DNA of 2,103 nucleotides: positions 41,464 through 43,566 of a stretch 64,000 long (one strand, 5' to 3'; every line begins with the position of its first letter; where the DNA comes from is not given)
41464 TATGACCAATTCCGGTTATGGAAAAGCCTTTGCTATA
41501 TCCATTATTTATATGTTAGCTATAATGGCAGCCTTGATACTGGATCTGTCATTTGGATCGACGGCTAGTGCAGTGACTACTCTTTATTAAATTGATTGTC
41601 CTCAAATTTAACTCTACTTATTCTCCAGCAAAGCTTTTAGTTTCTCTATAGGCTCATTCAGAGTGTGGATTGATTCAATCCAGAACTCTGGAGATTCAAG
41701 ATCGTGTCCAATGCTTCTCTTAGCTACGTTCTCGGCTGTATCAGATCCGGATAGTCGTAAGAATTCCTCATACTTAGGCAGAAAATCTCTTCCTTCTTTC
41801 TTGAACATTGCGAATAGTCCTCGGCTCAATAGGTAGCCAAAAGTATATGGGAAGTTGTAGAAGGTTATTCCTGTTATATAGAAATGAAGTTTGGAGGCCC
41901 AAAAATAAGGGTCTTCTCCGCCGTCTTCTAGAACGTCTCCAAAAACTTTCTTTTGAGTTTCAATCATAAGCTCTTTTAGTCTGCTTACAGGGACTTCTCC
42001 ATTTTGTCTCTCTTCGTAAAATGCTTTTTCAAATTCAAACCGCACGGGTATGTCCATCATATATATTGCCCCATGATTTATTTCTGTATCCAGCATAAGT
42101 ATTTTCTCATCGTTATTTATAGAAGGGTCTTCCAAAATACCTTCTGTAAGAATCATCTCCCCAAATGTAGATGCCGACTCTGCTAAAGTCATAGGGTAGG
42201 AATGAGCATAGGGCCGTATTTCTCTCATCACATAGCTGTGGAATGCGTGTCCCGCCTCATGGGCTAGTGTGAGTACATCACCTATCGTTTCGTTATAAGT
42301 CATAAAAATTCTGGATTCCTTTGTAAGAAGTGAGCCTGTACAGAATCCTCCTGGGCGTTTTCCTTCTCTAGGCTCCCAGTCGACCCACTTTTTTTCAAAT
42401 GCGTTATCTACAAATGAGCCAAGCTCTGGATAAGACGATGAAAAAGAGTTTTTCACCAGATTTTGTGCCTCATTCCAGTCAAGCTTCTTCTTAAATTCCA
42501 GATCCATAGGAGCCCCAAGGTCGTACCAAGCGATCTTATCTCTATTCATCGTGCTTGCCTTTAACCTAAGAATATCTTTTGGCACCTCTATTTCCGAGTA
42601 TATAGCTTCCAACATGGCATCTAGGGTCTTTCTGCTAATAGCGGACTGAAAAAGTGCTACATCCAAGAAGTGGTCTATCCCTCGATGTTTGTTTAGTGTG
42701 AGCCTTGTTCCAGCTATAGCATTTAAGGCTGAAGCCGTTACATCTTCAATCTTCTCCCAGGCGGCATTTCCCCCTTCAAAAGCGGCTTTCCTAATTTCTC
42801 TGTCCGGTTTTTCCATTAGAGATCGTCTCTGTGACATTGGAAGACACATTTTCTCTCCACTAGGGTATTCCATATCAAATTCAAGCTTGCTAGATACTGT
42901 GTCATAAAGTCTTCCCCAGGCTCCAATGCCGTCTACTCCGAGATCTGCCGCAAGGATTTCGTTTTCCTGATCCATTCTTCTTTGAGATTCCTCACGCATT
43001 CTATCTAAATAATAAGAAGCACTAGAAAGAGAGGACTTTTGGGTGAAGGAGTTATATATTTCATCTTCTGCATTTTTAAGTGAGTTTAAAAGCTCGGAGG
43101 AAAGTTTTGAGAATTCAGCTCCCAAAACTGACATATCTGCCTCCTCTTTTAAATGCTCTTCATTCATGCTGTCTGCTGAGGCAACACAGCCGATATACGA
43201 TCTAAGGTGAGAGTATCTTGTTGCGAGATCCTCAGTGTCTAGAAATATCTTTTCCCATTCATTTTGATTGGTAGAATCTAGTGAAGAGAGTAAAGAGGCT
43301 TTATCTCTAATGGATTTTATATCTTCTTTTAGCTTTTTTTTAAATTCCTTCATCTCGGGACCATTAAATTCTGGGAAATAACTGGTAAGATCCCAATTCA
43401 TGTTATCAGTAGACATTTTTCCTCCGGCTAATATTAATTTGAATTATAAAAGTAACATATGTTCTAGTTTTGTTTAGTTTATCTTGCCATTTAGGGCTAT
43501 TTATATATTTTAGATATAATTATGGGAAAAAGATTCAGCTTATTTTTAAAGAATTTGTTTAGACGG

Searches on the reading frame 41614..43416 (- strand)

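Call 12: search_protein_families(library=pfam, proteins=[window:41614-43416:-], max_evalue=0.00001)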
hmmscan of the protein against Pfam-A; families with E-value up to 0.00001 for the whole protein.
window:41614-43416:- (600 aa): 2 families
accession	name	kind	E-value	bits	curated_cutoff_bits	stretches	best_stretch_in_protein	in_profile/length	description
PF01432.26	Peptidase_M3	-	4.6e-32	112.4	27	1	200-583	2-455/457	Peptidase family M3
PF08439.15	Peptidase_M3_N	-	8.9e-10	39.1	25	1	115-180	4-70/70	Oligopeptidase F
